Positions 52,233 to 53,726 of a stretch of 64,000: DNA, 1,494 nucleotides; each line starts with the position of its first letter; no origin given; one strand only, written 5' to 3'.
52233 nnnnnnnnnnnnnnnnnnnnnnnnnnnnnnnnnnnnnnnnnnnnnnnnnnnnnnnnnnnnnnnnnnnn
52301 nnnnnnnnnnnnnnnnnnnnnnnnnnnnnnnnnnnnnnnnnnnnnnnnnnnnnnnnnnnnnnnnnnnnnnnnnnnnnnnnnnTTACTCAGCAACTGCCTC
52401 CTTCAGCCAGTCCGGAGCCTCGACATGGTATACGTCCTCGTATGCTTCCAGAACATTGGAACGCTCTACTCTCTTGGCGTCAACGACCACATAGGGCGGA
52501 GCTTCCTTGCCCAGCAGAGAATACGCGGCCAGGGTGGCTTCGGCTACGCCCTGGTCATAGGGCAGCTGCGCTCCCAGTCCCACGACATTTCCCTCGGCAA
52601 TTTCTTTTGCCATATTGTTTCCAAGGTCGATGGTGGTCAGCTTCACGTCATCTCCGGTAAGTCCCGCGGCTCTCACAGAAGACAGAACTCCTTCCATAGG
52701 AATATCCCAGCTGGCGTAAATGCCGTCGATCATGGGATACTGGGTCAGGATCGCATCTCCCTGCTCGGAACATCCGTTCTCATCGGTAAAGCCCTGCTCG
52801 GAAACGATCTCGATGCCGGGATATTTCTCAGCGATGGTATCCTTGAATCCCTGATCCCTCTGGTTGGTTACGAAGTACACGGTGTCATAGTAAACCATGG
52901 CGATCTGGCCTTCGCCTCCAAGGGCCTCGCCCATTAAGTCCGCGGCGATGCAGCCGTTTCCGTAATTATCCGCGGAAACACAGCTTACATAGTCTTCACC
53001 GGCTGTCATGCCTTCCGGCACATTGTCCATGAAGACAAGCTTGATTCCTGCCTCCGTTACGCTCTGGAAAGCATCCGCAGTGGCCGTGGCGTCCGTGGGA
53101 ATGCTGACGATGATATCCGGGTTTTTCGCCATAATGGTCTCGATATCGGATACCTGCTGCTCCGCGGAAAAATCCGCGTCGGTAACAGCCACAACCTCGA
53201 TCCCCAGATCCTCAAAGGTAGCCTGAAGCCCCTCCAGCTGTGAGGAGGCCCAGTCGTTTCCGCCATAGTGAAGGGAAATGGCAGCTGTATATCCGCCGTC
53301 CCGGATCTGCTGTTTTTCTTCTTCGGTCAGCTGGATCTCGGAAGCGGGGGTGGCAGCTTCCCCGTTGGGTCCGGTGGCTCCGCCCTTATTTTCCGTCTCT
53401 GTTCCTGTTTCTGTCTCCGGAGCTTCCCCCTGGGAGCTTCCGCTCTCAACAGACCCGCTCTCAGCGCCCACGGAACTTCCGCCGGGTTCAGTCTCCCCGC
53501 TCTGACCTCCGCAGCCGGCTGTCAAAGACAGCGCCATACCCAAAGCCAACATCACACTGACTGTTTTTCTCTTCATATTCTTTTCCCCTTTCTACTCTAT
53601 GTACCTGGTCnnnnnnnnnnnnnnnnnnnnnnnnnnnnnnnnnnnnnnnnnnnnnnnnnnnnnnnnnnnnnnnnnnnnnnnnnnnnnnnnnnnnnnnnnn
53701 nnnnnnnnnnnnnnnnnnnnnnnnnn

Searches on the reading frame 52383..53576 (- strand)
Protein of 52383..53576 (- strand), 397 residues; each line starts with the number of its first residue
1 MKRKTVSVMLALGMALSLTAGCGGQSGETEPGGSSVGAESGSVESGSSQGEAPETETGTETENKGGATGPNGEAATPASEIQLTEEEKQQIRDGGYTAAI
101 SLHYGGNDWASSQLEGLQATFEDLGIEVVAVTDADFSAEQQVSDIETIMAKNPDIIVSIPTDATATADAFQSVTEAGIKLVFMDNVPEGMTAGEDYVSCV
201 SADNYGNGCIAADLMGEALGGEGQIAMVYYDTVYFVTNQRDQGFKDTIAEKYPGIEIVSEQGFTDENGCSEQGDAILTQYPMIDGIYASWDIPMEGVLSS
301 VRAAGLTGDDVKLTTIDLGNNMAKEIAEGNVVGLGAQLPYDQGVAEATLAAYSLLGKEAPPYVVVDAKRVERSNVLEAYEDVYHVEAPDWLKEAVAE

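Call 3: search_protein_families(library=pfam, proteins=[window:52383-53576:-], max_evalue=0.01)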
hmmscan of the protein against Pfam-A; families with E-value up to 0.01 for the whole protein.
window:52383-53576:- (397 aa): 2 families
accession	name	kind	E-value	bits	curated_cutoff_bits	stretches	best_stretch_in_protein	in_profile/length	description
PF13407.12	Peripla_BP_4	-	1.4e-50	172.7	35.1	1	99-357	2-257/258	Periplasmic binding protein domain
PF13458.12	Peripla_BP_6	-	3e-05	24.3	31.7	1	95-182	134-219/343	Periplasmic binding protein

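Call 6: search_protein_families(library=ncbifam, proteins=[window:52383-53576:-], max_evalue=0.001)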
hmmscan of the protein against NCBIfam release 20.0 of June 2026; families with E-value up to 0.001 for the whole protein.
window:52383-53576:- (397 aa): 10 families
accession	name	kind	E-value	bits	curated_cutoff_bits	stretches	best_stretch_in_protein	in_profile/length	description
TIGR02637.1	RhaS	equivalog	1.3e-15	57.5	342.25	1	107-358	10-259/302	rhamnose ABC transporter substrate-binding protein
NF007936.0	PRK10653.1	equivalog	3.8e-13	49.4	337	1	109-370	40-293/295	ribose ABC transporter substrate-binding protein RbsB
NF052284.1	rhzpin_SBP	equivalog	2.8e-12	46.4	420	1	115-332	21-233/289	rhizopine catabolism ABC transporter substrate-binding protein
NF041827.1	YtfQ_transport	equivalog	1.2e-11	44.1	510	1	118-368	48-301/320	galactofuranose ABC transporter, galactofuranose-binding protein YtfQ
TIGR02634.1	xylF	equivalog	4.7e-10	39.5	389.55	1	117-328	20-229/302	D-xylose ABC transporter substrate-binding protein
NF007254.0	PRK09701.1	equivalog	8.4e-10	38.3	335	1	112-346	41-279/311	D-allose transporter substrate-binding protein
NF011937.0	PRK15408.1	equivalog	5.3e-08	32.1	384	1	109-350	41-279/340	autoinducer 2 ABC transporter substrate-binding protein LsrB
NF040907.2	ChvE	equivalog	8.2e-06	25.3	460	1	115-221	18-120/324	multiple monosaccharide ABC transporter substrate-binding protein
NF007680.0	PRK10355.1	equivalog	5.8e-05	22.4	504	1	122-328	52-256/331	D-xylose ABC transporter substrate-binding protein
NF008452.0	PRK11303.1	equivalog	0.00033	20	385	1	129-316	96-273/332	catabolite repressor/activator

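Call 32: search_solved_structures(query=window:52383-53576:-, max_evalue=0.00001)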
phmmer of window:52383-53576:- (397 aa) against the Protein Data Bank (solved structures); distinct sequences matched with E-value up to 0.00001: 52.
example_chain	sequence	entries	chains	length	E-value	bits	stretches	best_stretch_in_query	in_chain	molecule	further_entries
2ioy_A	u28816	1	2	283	3.9e-20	75.7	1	115-381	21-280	Periplasmic sugar-binding protein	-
5dkv_A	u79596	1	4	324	5.1e-20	75.3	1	115-377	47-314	ABC transporter substrate binding protein (Ribose)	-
5dte_A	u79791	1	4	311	5.2e-19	72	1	105-369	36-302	Monosaccharide-transporting ATPase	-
3g1w_A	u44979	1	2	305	2.1e-17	66.7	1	105-346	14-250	Sugar ABC transporter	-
6sw4_A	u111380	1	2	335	1.6e-16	63.8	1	105-343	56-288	Arabinose binding protein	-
3l49_A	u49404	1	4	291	6.6e-15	58.5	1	100-374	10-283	ABC sugar (Ribose) transporter, periplasmic substrate-binding subunit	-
3c6q_B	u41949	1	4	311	1e-13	54.6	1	112-350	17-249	Sugar ABC transporter, periplasmic sugar-binding protein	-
2h3h_A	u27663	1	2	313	1e-13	54.5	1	112-350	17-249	Sugar ABC transporter, periplasmic sugar-binding protein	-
2qvc_A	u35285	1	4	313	1.2e-13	54.4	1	112-350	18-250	Sugar ABC transporter, periplasmic sugar-binding protein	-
4irx_A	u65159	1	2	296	9.2e-13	51.4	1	122-339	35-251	Sugar ABC transporter, periplasmic sugar-binding protein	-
4rxt_A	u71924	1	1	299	9.4e-13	51.4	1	114-375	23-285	Sugar ABC transporter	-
1drk_A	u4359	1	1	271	1.1e-12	51.2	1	107-370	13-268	D-RIBOSE-BINDING PROTEIN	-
6hbd_A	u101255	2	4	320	1.9e-12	50.3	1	92-330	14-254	ABC transporter periplasmic-binding protein YtfQ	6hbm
6hb0_A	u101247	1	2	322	2e-12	50.3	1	92-330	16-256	ABC transporter periplasmic-binding protein YtfQ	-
6hyh_A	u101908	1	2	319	2.2e-12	50.1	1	92-330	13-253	Periplasmic binding protein/LacI transcriptional regulator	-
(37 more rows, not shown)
